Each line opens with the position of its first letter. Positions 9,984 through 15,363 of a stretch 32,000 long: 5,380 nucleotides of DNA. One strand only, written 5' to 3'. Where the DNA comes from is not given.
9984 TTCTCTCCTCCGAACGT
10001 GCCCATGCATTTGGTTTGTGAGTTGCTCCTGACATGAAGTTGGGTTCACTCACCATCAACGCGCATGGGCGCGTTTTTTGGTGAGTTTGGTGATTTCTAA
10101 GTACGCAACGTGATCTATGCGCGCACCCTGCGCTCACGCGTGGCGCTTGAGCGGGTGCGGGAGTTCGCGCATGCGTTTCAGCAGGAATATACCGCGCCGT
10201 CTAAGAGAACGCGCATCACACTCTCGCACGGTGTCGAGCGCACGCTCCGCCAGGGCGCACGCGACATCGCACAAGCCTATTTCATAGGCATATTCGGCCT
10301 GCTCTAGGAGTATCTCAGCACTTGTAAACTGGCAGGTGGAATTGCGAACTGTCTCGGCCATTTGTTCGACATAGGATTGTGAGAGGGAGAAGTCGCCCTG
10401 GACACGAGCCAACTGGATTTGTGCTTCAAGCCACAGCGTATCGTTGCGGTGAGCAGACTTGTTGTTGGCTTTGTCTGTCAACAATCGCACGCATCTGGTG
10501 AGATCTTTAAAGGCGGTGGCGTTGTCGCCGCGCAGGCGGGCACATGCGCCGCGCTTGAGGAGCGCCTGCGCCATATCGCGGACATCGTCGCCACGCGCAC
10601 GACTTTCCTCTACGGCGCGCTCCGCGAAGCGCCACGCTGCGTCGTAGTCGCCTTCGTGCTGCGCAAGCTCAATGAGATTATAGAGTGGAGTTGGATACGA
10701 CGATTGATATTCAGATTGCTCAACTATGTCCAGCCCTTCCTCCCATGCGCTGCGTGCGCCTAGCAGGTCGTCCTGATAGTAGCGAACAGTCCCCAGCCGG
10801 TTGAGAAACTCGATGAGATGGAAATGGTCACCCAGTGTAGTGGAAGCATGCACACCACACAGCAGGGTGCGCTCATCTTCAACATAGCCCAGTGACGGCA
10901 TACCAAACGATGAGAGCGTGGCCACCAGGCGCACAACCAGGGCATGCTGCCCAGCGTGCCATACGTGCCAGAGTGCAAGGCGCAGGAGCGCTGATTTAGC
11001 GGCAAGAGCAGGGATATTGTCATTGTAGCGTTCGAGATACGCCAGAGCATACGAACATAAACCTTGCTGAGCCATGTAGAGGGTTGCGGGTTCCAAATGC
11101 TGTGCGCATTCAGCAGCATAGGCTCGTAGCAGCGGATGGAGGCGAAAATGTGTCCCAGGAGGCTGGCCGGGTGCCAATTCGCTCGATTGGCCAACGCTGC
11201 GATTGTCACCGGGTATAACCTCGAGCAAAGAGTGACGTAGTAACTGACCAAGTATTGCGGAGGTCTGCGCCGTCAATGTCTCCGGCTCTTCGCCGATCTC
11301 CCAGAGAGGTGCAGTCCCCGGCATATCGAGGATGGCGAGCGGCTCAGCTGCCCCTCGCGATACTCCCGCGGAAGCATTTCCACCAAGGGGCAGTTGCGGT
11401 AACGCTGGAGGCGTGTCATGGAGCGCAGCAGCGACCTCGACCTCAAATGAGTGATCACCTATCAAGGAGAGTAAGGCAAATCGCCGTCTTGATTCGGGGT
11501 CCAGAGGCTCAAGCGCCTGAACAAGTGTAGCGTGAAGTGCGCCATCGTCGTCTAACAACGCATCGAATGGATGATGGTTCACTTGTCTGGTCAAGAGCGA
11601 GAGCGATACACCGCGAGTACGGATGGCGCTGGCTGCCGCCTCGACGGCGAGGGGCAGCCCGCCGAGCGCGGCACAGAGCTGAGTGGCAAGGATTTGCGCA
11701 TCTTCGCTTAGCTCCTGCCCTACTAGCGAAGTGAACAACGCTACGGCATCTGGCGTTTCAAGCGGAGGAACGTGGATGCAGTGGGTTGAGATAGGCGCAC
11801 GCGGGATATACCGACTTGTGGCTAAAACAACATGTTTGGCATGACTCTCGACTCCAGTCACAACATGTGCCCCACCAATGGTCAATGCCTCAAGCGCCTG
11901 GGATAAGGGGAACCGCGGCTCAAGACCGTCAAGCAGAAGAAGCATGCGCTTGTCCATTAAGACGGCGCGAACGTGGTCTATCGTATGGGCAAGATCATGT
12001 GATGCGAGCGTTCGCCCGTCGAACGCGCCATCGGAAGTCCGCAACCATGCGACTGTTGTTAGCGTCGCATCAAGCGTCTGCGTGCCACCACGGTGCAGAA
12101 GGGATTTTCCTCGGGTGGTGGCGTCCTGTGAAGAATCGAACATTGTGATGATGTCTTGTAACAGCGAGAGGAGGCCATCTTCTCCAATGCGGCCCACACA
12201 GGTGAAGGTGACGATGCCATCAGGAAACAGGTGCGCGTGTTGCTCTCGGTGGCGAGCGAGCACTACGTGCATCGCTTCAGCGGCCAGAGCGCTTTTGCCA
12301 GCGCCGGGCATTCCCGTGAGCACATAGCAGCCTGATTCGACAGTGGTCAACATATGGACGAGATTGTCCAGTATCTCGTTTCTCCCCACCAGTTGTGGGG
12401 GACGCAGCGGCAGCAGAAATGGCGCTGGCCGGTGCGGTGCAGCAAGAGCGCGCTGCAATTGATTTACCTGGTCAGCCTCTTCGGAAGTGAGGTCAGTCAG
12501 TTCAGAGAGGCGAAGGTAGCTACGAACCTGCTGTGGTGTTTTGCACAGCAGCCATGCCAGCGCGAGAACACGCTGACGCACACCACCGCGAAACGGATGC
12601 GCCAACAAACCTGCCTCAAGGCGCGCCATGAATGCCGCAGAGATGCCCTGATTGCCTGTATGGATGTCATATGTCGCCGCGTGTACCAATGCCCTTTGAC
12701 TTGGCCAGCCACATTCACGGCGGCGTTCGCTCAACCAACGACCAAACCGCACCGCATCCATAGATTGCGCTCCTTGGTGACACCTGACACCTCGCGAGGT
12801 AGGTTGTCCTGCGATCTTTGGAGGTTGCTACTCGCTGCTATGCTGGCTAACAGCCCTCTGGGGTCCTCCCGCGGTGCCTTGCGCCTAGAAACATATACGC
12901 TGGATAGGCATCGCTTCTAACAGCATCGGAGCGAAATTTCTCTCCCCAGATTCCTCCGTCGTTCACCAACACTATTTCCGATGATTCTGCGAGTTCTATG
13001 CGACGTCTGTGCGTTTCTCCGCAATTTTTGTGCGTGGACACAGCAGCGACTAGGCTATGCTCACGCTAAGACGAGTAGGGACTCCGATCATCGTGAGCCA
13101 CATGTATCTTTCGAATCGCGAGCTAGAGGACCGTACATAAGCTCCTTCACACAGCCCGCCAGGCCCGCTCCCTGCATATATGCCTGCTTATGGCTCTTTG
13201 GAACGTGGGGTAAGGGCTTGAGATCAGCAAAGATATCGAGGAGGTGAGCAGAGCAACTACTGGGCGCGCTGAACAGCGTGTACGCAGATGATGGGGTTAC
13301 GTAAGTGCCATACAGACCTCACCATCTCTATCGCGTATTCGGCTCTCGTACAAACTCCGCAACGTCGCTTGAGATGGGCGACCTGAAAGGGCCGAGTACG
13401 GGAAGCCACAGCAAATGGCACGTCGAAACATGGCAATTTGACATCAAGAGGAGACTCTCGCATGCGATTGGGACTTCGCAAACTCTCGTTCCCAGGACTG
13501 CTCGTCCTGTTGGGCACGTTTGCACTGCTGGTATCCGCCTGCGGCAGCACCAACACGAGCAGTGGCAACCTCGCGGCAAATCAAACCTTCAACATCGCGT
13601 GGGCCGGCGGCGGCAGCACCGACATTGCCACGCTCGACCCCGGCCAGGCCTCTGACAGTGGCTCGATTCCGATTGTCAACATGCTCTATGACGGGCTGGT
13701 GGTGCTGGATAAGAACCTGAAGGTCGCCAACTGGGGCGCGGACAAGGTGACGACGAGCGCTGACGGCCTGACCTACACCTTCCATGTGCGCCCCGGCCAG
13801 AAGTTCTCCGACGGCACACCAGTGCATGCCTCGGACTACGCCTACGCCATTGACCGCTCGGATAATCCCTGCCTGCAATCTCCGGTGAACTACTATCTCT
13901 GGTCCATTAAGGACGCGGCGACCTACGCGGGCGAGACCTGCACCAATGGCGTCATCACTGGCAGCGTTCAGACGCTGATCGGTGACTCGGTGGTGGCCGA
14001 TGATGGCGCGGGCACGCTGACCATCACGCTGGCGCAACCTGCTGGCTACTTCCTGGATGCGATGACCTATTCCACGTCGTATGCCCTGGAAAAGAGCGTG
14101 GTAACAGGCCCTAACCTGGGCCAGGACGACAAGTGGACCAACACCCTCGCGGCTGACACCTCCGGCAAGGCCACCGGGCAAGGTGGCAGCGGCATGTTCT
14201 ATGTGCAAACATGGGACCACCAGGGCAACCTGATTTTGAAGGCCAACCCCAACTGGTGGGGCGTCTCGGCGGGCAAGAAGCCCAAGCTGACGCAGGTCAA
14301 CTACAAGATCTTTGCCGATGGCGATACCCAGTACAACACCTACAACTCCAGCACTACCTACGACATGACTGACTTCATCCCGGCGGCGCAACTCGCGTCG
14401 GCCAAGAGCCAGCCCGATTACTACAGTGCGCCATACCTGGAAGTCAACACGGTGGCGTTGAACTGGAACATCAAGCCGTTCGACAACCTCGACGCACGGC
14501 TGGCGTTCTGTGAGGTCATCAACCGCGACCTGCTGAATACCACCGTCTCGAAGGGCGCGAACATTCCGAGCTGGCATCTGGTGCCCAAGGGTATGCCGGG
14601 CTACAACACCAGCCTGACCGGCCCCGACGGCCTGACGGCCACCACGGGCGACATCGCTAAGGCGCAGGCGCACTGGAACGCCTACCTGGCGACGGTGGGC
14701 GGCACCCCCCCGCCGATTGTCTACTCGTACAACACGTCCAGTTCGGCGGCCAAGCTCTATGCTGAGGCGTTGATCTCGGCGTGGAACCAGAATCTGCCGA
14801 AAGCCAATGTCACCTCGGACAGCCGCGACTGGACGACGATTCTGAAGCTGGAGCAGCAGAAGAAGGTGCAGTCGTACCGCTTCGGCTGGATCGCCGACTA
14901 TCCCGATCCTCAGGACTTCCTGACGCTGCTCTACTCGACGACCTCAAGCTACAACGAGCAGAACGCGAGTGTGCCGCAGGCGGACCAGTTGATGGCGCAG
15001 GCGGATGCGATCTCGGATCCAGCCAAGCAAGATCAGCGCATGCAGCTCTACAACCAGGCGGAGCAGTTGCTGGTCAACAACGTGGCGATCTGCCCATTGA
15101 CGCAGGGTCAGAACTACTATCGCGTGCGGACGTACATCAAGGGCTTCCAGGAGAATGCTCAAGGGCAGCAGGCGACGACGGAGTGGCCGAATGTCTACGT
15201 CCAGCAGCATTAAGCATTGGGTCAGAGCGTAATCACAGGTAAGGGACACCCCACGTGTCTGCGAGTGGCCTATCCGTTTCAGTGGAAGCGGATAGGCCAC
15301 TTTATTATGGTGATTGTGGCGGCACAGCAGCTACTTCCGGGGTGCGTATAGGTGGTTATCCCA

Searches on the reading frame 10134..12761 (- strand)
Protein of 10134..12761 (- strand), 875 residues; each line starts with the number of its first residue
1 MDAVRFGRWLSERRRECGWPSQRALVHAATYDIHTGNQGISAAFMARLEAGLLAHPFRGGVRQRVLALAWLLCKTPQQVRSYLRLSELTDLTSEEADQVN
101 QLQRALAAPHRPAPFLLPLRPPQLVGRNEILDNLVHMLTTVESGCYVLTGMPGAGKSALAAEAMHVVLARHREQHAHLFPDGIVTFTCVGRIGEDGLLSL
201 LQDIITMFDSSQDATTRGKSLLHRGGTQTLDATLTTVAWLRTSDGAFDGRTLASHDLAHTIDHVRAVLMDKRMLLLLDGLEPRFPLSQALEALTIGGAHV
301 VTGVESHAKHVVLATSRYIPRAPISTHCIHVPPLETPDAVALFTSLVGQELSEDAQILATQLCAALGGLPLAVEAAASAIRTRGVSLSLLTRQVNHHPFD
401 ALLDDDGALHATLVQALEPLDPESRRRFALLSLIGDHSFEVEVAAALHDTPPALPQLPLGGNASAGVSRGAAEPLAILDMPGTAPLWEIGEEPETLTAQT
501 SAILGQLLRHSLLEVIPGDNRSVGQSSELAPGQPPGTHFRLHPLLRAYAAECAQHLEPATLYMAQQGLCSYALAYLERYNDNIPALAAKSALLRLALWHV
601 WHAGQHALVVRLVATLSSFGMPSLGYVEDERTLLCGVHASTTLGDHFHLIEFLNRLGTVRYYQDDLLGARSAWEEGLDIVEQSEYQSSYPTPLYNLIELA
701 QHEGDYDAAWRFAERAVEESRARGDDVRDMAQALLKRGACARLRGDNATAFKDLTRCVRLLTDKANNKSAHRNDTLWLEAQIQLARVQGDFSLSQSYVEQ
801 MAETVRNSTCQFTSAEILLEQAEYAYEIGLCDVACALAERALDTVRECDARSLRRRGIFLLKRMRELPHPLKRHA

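Call 27: search_protein_families(library=pfam, proteins=[window:10134-12761:-], max_evalue=0.001)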
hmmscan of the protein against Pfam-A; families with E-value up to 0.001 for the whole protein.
window:10134-12761:- (875 aa): 3 families
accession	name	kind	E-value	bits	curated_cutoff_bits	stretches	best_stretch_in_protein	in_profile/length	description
PF13424.12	TPR_12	-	1.7e-07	31.8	30.1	1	692-761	5-75/77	Tetratricopeptide repeat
PF13191.12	AAA_16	-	1.1e-06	29.7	32.6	1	123-281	1-142/167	AAA ATPase domain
PF00931.28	NB-ARC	-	7.8e-06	25.8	23.5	1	131-383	5-208/248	NB-ARC domain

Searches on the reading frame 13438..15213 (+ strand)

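Call 27: search_protein_families(library=pfam, proteins=[window:13438-15213:+], max_evalue=0.001)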
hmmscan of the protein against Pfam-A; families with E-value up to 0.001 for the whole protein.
window:13438-15213:+ (591 aa): 1 family
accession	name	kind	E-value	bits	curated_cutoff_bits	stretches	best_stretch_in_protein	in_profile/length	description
PF00496.27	SBP_bac_5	-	4.7e-56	190.9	32.4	1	97-505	3-367/368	Bacterial extracellular solute-binding proteins, family 5 Middle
